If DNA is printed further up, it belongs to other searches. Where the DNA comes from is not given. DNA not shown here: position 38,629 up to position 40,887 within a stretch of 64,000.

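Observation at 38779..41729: Orphan two-gene secretin plus fused CpaE-like/CpaF ATPase module lacking pilin, platform and peptidase genes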

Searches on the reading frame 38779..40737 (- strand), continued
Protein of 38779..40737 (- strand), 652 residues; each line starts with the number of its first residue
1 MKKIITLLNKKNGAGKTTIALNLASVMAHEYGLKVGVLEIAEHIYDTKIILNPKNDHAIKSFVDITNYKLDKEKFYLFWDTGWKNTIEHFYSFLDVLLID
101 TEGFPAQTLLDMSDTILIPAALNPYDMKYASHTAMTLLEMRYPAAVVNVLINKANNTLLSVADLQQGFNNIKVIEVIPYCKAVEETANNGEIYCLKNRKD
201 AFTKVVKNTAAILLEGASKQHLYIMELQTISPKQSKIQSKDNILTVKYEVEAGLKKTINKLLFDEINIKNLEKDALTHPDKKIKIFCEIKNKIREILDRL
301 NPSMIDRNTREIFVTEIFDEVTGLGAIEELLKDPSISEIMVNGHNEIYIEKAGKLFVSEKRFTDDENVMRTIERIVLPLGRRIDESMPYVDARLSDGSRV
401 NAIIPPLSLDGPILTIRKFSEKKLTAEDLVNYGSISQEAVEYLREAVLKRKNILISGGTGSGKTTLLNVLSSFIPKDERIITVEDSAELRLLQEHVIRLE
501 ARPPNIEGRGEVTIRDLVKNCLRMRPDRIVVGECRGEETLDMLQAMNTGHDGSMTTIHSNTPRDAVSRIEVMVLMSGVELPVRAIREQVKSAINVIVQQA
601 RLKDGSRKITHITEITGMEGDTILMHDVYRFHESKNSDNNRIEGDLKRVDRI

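Call 8: find_homologous_proteins(query=window:38779-40737:-)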
Query window:38779-40737:- (652 aa): 8000 proteins with E <= 0.001 among 8000 candidates; the best 120 are listed.
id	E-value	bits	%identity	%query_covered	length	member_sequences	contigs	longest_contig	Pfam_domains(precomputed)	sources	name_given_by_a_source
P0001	0.0e+0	1267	89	100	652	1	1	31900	PF01656.30,PF00437.27,PF13614.13,PF00005.34,PF27713.1,PF20720.4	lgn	-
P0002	0.0e+0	1092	75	100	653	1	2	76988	PF01656.30,PF00437.27,PF00005.34,PF13555.13,PF27713.1,PF20720.4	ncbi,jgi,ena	jgi:Flp pilus assembly CpaF family ATPase/cellulose biosynthesis protein BcsQ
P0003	0.0e+0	1062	100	75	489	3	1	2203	PF01656.30,PF00437.27,PF13614.13,PF00005.34,PF13555.13,PF27713.1,PF20720.4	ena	-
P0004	0.0e+0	1045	74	100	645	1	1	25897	PF01656.30,PF00437.27,PF00005.34,PF27713.1,PF20720.4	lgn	-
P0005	4.1e-291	985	69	100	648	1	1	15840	PF01656.30,PF00437.27,PF27713.1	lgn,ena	-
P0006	2.4e-290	983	69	100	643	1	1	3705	PF01656.30,PF00437.27,PF00005.34,PF27713.1,PF20720.4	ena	-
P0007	9.7e-254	862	61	100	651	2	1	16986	PF01656.30,PF00437.27,PF00005.34,PF27713.1,PF20720.4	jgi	jgi:Flp pilus assembly CpaF family ATPase/MinD-like ATPase involved in chromosome partitioning or fl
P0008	6.3e-247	839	61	100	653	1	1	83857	PF06414.19,PF10609.16,PF01656.30,PF00437.27,PF13614.13,PF00005.34,PF13555.13,PF27713.1,PF20720.4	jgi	jgi:pilus assembly protein CpaF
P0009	3.2e-241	820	60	100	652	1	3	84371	PF10609.16,PF01656.30,PF00437.27,PF27713.1,PF20720.4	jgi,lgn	jgi:pilus assembly protein CpaF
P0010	1.3e-237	808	-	-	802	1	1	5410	PF06414.19,PF07724.21,PF00437.27,PF00005.34,PF13245.13,PF13476.13,PF13555.13,PF13401.13,PF01580.25,PF27713.1,PF13191.13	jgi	-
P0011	1.2e-236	805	59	97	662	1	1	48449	PF01656.30,PF00437.27,PF13614.13,PF27713.1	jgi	jgi:Flp pilus assembly CpaF family ATPase/cellulose biosynthesis protein BcsQ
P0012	3.5e-236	804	-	-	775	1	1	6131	PF00437.27,PF13245.13,PF13555.13,PF13401.13,PF27713.1,PF13191.13,PF06414.19,PF07724.21,PF00005.34,PF13521.13,PF01580.25,PF20720.4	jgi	jgi:pilus assembly protein CpaF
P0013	2.1e-233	795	58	100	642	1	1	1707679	PF06414.19,PF01656.30,PF00437.27,PF27713.1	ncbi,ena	-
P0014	2.5e-233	794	57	100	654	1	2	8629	PF01656.30,PF00437.27,PF00005.34,PF27713.1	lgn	-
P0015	3.8e-232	790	59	100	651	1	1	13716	PF01656.30,PF00437.27,PF27713.1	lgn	-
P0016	5.6e-228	777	57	100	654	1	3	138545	PF01656.30,PF00437.27,PF00005.34,PF13555.13,PF27713.1,PF20720.4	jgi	jgi:Flp pilus assembly CpaF family ATPase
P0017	1.1e-225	769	54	100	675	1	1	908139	PF00437.27,PF01078.28,PF27713.1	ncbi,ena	-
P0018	8.8e-225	766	69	76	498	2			PF01656.30,PF00437.27,PF00005.34,PF13555.13,PF27713.1,PF20720.4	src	-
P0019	3.4e-224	764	-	-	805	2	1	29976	PF27228.1,PF00437.27,PF00005.34,PF13521.13,PF27713.1,PF13191.13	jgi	-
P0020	1.9e-221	755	57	98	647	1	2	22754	PF01656.30,PF00437.27,PF27713.1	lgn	-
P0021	1.5e-220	752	-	-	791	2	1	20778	PF00437.27,PF13245.13,PF13555.13,PF13401.13,PF03029.24,PF27713.1,PF13191.13,PF06414.19,PF02492.26,PF07724.21,PF00005.34,PF13476.13,PF13521.13,PF01580.25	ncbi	ncbi:MAG TPA: CpaF family protein [Herpetosiphonaceae bacterium]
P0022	7.6e-220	750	56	99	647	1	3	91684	PF01656.30,PF00437.27,PF13614.13,PF13401.13,PF25199.2,PF27713.1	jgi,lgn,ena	-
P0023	1.8e-219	749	56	99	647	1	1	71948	PF01656.30,PF00437.27,PF13614.13,PF13401.13,PF25199.2,PF27713.1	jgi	jgi:pilus assembly protein CpaF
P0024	3.0e-219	748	56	99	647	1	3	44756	PF01656.30,PF00437.27,PF13614.13,PF13401.13,PF25199.2,PF27713.1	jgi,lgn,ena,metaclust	metaclust:\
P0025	7.2e-218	743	-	-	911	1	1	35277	PF00437.27,PF13604.13,PF13245.13,PF00350.30,PF13555.13,PF13401.13,PF27713.1,PF13191.13,PF00005.34,PF13521.13,PF01580.25,PF01078.28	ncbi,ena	-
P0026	2.9e-217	741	57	96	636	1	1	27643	PF01656.30,PF00437.27,PF13614.13,PF00005.34,PF13401.13,PF27713.1,PF20720.4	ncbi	-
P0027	3.7e-217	741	53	100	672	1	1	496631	PF01656.30,PF00437.27,PF01078.28,PF27713.1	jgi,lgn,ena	-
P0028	3.8e-217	741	56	97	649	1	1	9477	PF01656.30,PF00437.27,PF27713.1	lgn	-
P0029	4.5e-217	741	57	97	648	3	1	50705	PF01656.30,PF00437.27,PF27713.1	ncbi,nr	ncbi:MAG: Flp pilus assembly complex ATPase component TadA [Candidatus Goldbacteria bacterium]|nr:Fl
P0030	1.1e-216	739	-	-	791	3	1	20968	PF00437.27,PF00350.30,PF13555.13,PF13401.13,PF03029.24,PF27713.1,PF13191.13,PF06414.19,PF02492.26,PF07724.21,PF00005.34,PF13476.13,PF13521.13,PF01580.25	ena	-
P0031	1.7e-216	739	54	100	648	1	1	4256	PF01656.30,PF00437.27,PF13614.13,PF27713.1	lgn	-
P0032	2.8e-216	738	-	-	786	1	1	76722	PF00437.27,PF00005.34,PF13521.13,PF13401.13,PF27713.1,PF13191.13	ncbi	-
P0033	6.5e-216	737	54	100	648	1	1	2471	PF01656.30,PF00437.27,PF13614.13,PF27713.1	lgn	-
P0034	2.4e-215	735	55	97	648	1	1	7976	PF01656.30,PF00437.27,PF27713.1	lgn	-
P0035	2.7e-212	725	54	100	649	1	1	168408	PF01656.30,PF00437.27,PF27713.1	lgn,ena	-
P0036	1.1e-211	723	54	96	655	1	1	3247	PF01656.30,PF00437.27,PF27713.1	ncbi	-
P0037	2.3e-211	722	53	100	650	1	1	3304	PF01656.30,PF00437.27,PF27713.1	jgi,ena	-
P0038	2.3e-211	722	54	100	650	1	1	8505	PF01656.30,PF00437.27,PF27713.1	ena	-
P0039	1.2e-210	719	53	100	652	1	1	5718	PF01656.30,PF00437.27,PF27713.1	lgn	-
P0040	6.3e-210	717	53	100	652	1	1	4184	PF01656.30,PF00437.27,PF27713.1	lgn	-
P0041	7.2e-210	717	54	100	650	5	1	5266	PF01656.30,PF00437.27,PF27713.1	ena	-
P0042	1.7e-206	706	-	-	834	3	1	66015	PF07693.21,PF13604.13,PF13401.13,PF03193.23,PF13238.13,PF27713.1,PF13191.13,PF06414.19,PF02492.26,PF13476.13,PF05729.19,PF13521.13,PF01580.25,PF25199.2,PF00437.27,PF13245.13,PF13555.13,PF05049.20,PF03029.24,PF00735.25,PF00158.33,PF00005.34,PF12775.14,PF02367.24,PF26341.1,PF20720.4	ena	-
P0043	5.0e-206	704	-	-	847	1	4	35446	PF00437.27,PF13245.13,PF13555.13,PF13401.13,PF27713.1,PF13191.13,PF06414.19,PF00005.34,PF12775.14,PF13521.13,PF01580.25,PF25199.2,PF20720.4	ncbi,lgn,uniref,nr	ncbi:CpaF family protein [Thermoflexus sp.]|uniref:CpaF family protein n=1 Tax=Thermoflexus sp. TaxI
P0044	2.4e-203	695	-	-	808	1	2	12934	PF07693.21,PF00437.27,PF13604.13,PF13245.13,PF13555.13,PF13401.13,PF13238.13,PF27713.1,PF13191.13,PF06414.19,PF02492.26,PF00005.34,PF13476.13,PF02367.24,PF13521.13,PF26341.1,PF01580.25,PF25199.2,PF20720.4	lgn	-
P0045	4.6e-202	691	-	-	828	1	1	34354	PF07693.21,PF00437.27,PF13604.13,PF13245.13,PF13555.13,PF13401.13,PF13238.13,PF14532.13,PF27713.1,PF13191.13,PF06414.19,PF02492.26,PF07724.21,PF00005.34,PF12775.14,PF13521.13,PF01580.25,PF25199.2,PF20720.4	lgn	-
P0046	2.8e-198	679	-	-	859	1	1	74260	PF06414.19,PF00437.27,PF04665.19,PF00005.34,PF12775.14,PF13245.13,PF13555.13,PF13401.13,PF01580.25,PF27713.1,PF13191.13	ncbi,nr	ncbi:MAG: ATPase, T2SS/T4P/T4SS family [Ardenticatenaceae bacterium]|nr:ATPase, T2SS/T4P/T4SS family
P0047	2.8e-195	669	51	100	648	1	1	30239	PF06414.19,PF01656.30,PF00437.27,PF00005.34,PF02367.24,PF13555.13,PF25199.2,PF27713.1,PF20720.4,PF13191.13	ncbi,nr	ncbi:MAG: Flp pilus assembly complex ATPase component TadA [Candidatus Goldbacteria bacterium]|nr:Fl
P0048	4.1e-195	668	52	97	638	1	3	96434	PF00437.27,PF27713.1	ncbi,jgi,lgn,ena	ncbi:MAG: CpaF family protein [Candidatus Goldiibacteriota bacterium]|jgi:pilus assembly protein Cpa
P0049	4.5e-195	668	58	85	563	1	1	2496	PF00437.27,PF27713.1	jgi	jgi:pilus assembly protein CpaF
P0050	2.0e-194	666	50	100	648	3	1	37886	PF01656.30,PF00437.27,PF00005.34,PF27713.1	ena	-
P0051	9.1e-193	660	52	96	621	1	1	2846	PF01656.30,PF00437.27,PF00005.34,PF27713.1,PF20720.4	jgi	jgi:pilus assembly protein CpaF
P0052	3.0e-192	659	-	-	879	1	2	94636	PF06414.19,PF00437.27,PF00005.34,PF12775.14,PF13245.13,PF13521.13,PF13555.13,PF01580.25,PF27713.1,PF20720.4,PF13191.13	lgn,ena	-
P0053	2.3e-191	656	51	100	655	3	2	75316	PF01656.30,PF00437.27,PF25199.2,PF27713.1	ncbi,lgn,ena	ncbi:MAG: ATPase, T2SS/T4P/T4SS family [bacterium]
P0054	8.1e-191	654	-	-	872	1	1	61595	PF07693.21,PF00437.27,PF13245.13,PF13555.13,PF27713.1,PF13191.13,PF06414.19,PF00158.33,PF00005.34,PF12775.14,PF01580.25,PF20720.4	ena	-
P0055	5.9e-190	651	51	96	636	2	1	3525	PF01656.30,PF00437.27,PF27713.1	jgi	-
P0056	5.7e-187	641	49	99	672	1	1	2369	PF01656.30,PF00437.27,PF00005.34,PF27713.1,PF20720.4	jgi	-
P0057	1.2e-186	640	-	-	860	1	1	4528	PF00437.27,PF13245.13,PF13555.13,PF13401.13,PF27713.1,PF13191.13,PF06414.19,PF07724.21,PF00005.34,PF12775.14,PF13476.13,PF13521.13,PF01580.25,PF20720.4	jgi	jgi:pilus assembly protein CpaF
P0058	1.5e-186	640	49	97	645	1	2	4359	PF01656.30,PF00437.27,PF13614.13,PF27713.1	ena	-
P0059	1.7e-184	633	49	100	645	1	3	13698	PF01656.30,PF00437.27,PF27713.1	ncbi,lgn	ncbi:MAG: ATPase, T2SS/T4P/T4SS family [Candidatus Goldiibacteriota bacterium]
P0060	1.5e-174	600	70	58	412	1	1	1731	PF00437.27,PF27713.1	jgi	jgi:Flp pilus assembly CpaF family ATPase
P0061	1.2e-168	581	68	59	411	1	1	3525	PF00437.27,PF27713.1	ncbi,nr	ncbi:MAG TPA: CpaF family protein [bacterium]|nr:CpaF family protein [bacterium]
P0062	8.5e-163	561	63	53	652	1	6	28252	PF00437.27,PF27713.1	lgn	-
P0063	5.3e-162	559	61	53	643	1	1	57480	PF00437.27,PF27713.1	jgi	-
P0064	7.7e-161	555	62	53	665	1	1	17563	PF00437.27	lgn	-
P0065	1.1e-159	551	57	60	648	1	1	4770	PF00437.27,PF27713.1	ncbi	-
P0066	1.5e-158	547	63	53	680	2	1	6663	PF00437.27,PF27713.1,PF13191.13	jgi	-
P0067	2.4e-157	543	63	60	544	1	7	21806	PF00437.27,PF27713.1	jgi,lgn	-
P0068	1.7e-156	541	59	56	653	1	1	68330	PF00437.27,PF27713.1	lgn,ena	-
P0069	2.1e-156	540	56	72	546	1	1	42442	PF00437.27,PF27713.1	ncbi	-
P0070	4.1e-155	536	66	49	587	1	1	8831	PF00437.27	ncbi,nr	ncbi:MAG: CpaF family protein, partial [Abditibacteriales bacterium]|nr:CpaF family protein [Abditib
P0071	1.6e-153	531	-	-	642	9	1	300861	PF00437.27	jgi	-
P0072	3.6e-153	530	43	99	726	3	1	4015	PF10609.16,PF01656.30,PF00437.27,PF13614.13,PF27713.1,PF20720.4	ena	-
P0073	4.8e-152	526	43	99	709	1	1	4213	PF10609.16,PF01656.30,PF00437.27,PF13614.13,PF27713.1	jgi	-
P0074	7.7e-152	525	43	99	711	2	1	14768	PF10609.16,PF01656.30,PF00437.27,PF13614.13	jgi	-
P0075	3.2e-151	523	43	99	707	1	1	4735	PF10609.16,PF01656.30,PF00437.27,PF13614.13,PF06564.19,PF27713.1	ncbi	-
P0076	3.6e-151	523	43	99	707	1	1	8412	PF10609.16,PF01656.30,PF00437.27,PF13614.13,PF06564.19,PF27713.1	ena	-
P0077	6.4e-151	522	60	53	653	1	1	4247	PF00437.27,PF00005.34,PF27713.1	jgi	jgi:pilus assembly protein CpaF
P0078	1.1e-150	521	61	53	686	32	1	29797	PF00437.27,PF27713.1,PF13191.13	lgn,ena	-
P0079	1.2e-150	521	44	99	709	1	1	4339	PF10609.16,PF01656.30,PF00437.27,PF13614.13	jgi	-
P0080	8.3e-150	519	46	86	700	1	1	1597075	PF10609.16,PF01656.30,PF00437.27,PF13614.13,PF24883.3,PF00005.34,PF13401.13,PF25199.2,PF27713.1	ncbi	ncbi:MAG: ATPase, T2SS/T4P/T4SS family [candidate division FCPU426 bacterium]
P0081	1.1e-149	518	46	86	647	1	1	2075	PF00437.27,PF27713.1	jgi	jgi:Flp pilus assembly CpaF family ATPase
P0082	4.0e-149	516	58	62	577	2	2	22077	PF00437.27,PF00498.32,PF16697.11,PF27713.1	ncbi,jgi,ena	jgi:pilus assembly protein CpaF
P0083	7.2e-149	515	43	99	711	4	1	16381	PF10609.16,PF01656.30,PF00437.27,PF13614.13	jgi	jgi:septum site-determining protein MinD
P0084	2.3e-148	514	41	99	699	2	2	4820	PF00142.25,PF10609.16,PF01656.30,PF00437.27,PF13614.13,PF27713.1,PF20720.4,PF13191.13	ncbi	-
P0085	7.0e-148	512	44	99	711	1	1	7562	PF10609.16,PF01656.30,PF00437.27,PF13614.13,PF27713.1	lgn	-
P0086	8.2e-148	512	41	99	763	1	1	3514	PF10609.16,PF01656.30,PF00437.27,PF13614.13,PF00005.34,PF06564.19,PF13401.13,PF27713.1,PF20720.4,PF13191.13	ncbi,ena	-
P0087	1.9e-147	511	55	68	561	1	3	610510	PF00437.27,PF00498.32,PF16697.11,PF27713.1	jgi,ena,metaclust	metaclust:\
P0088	2.6e-147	510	42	99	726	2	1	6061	PF10609.16,PF01656.30,PF00437.27,PF13614.13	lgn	-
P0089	2.8e-147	510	42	99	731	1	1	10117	PF10609.16,PF01656.30,PF00437.27,PF13614.13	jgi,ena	-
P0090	3.1e-147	510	62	59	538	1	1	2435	PF00437.27,PF00498.32,PF00005.34,PF16697.11,PF27713.1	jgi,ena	-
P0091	5.9e-147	509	43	99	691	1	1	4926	PF10609.16,PF01656.30,PF00437.27,PF27713.1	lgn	-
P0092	6.3e-147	509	59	61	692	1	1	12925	PF00437.27,PF13614.13,PF27713.1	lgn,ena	-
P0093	9.1e-147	509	65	55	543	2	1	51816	PF00437.27,PF00498.32,PF00005.34,PF16697.11,PF27713.1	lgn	-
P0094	2.0e-146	507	63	56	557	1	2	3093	PF00437.27,PF00498.32,PF00005.34,PF27713.1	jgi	jgi:pilus assembly protein CpaF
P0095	2.7e-146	507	55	68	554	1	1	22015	PF00437.27,PF00498.32,PF16697.11,PF27713.1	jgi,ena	-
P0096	3.0e-146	507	56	67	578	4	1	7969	PF00437.27,PF00498.32,PF16697.11,PF27713.1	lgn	-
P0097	3.4e-146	507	60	60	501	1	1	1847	PF00437.27,PF00498.32,PF27713.1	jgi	jgi:pilus assembly protein CpaF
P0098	4.0e-146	506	43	98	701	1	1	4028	PF10609.16,PF01656.30,PF00437.27,PF13614.13,PF27713.1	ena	-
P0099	4.1e-146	506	57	63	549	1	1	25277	PF00437.27,PF27713.1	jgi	-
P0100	6.3e-146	506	57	63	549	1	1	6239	PF00437.27,PF00498.32,PF16697.11,PF27713.1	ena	-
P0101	1.0e-145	505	62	56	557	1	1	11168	PF00437.27,PF00498.32,PF27713.1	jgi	jgi:pilus assembly protein CpaF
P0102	1.2e-145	505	43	99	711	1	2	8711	PF10609.16,PF01656.30,PF00437.27,PF13614.13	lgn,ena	-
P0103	1.2e-145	505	44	99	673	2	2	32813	PF10609.16,PF01656.30,PF00437.27,PF27713.1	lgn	-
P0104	1.5e-145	504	64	55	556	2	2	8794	PF00437.27,PF00498.32,PF27713.1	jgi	jgi:pilus assembly protein CpaF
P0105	1.8e-145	504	60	60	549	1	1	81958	PF00437.27,PF00498.32,PF00005.34,PF16697.11,PF27713.1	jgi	jgi:pilus assembly protein CpaF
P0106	2.2e-145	504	60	60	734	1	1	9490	PF01656.30,PF00437.27,PF13614.13,PF00005.34,PF06564.19,PF27713.1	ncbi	-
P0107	2.4e-145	504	56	64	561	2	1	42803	PF00437.27,PF00498.32,PF16697.11,PF27713.1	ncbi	-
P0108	2.5e-145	504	63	55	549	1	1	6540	PF00437.27,PF27713.1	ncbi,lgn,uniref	ncbi:Type II/IV secretion system ATP hydrolase TadA/VirB11/CpaF, TadA subfamily [hydrothermal vent m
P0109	2.5e-145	504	57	62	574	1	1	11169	PF00437.27,PF00498.32,PF16697.11,PF27713.1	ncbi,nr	ncbi:MAG: Flp pilus assembly complex ATPase component TadA [Kiritimatiellae bacterium]|nr:Flp pilus 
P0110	2.8e-145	504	57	62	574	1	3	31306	PF00437.27,PF00498.32,PF16697.11,PF27713.1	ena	-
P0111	3.1e-145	503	58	61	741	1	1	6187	PF01656.30,PF00437.27,PF13614.13,PF27713.1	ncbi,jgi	-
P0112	3.5e-145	503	41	99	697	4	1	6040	PF10609.16,PF01656.30,PF00437.27,PF13614.13,PF27713.1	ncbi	-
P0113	5.0e-145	503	54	68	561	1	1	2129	PF00437.27,PF00498.32,PF16697.11,PF27713.1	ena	-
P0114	8.5e-145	502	59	61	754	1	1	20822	PF10609.16,PF01656.30,PF00437.27,PF13614.13,PF27713.1,PF13191.13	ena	-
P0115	9.1e-145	502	59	60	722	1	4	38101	PF10609.16,PF01656.30,PF00437.27,PF27713.1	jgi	jgi:pilus assembly protein CpaF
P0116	1.1e-144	502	62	56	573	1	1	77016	PF00437.27,PF00498.32,PF00005.34,PF27713.1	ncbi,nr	ncbi:MAG: Flp pilus assembly complex ATPase component TadA [Proteobacteria bacterium]|nr:Flp pilus a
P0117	1.3e-144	501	55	64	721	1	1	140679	PF10609.16,PF01656.30,PF00437.27,PF13614.13,PF13401.13,PF27713.1,PF20720.4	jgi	-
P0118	1.5e-144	501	58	60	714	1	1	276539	PF10609.16,PF01656.30,PF00437.27,PF27713.1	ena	-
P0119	1.6e-144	501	43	99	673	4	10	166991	PF01656.30,PF00437.27,PF27713.1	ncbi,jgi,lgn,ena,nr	ncbi:MAG: hypothetical protein A2452_11670 [Candidatus Firestonebacteria bacterium RIFOXYC2_FULL_39_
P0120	1.9e-144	501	55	64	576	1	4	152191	PF00437.27,PF00498.32,PF00005.34,PF27713.1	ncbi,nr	ncbi:MAG: Flp pilus assembly complex ATPase component TadA [Gammaproteobacteria bacterium]|nr:Flp pi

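Call 10: find_encoding_contigs(protein=P0013, flank=10000, max_places=2)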
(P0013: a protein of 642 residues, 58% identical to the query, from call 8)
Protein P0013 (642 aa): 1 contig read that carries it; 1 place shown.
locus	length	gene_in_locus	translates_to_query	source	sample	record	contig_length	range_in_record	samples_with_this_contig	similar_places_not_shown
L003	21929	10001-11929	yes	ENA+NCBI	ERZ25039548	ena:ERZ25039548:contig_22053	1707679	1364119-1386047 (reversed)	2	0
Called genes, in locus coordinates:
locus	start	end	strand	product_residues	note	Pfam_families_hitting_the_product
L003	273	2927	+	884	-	PF00133:tRNA-synt_1, PF01406:tRNA-synt_1e (faint), PF09334:tRNA-synt_1g, PF13603:tRNA-synt_1_2, PF09334:tRNA-synt_1g, PF08264:Anticodon_1, PF10458:Val_tRNA-synt_C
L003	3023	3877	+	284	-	PF02749:QRPTase_N, PF01729:QRPTase_C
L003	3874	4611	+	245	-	PF03099:BPL_LplA_LipB, PF21948:LplA-B_cat (weak)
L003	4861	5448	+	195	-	PF01797:Y1_Tnp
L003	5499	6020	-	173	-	PF00293:NUDIX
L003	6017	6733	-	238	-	PF01812:5-FTHF_cyc-lig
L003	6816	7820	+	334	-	PF01734:Patatin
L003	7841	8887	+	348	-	PF04055:Radical_SAM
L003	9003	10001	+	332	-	PF13629:T2SS-T3SS_pil_N (faint), PF00263:Secretin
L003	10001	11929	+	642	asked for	PF01656:CbiA (faint), PF06414:Zeta_toxin (faint), PF00437:T2SSE, PF27713:UCP018868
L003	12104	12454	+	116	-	PF07238:PilZ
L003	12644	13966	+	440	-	PF00009:GTP_EFTU (weak), PF01926:MMR_HSR1, PF02421:FeoB_N, PF04548:AIG1, PF00009:GTP_EFTU, PF01926:MMR_HSR1, PF02421:FeoB_N, PF14714:KH_dom-like, +9 more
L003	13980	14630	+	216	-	PF02660:G3P_acyltransf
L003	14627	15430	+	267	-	PF01210:NAD_Gly3P_dh_N, PF03807:F420_oxidored, PF07479:NAD_Gly3P_dh_C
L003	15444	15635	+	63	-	PF07479:NAD_Gly3P_dh_C, PF20618:GPD_NAD_C_bact (weak)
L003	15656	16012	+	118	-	PF13411:MerR_1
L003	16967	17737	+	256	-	-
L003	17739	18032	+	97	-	PF00708:Acylphosphatase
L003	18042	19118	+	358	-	PF04542:Sigma70_r2, PF04539:Sigma70_r3 (weak), PF04545:Sigma70_r4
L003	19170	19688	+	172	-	PF00156:Pribosyltran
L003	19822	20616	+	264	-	-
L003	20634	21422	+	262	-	-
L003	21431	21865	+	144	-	PF02985:HEAT (faint), PF13646:HEAT_2, PF03130:HEAT_PBS (faint)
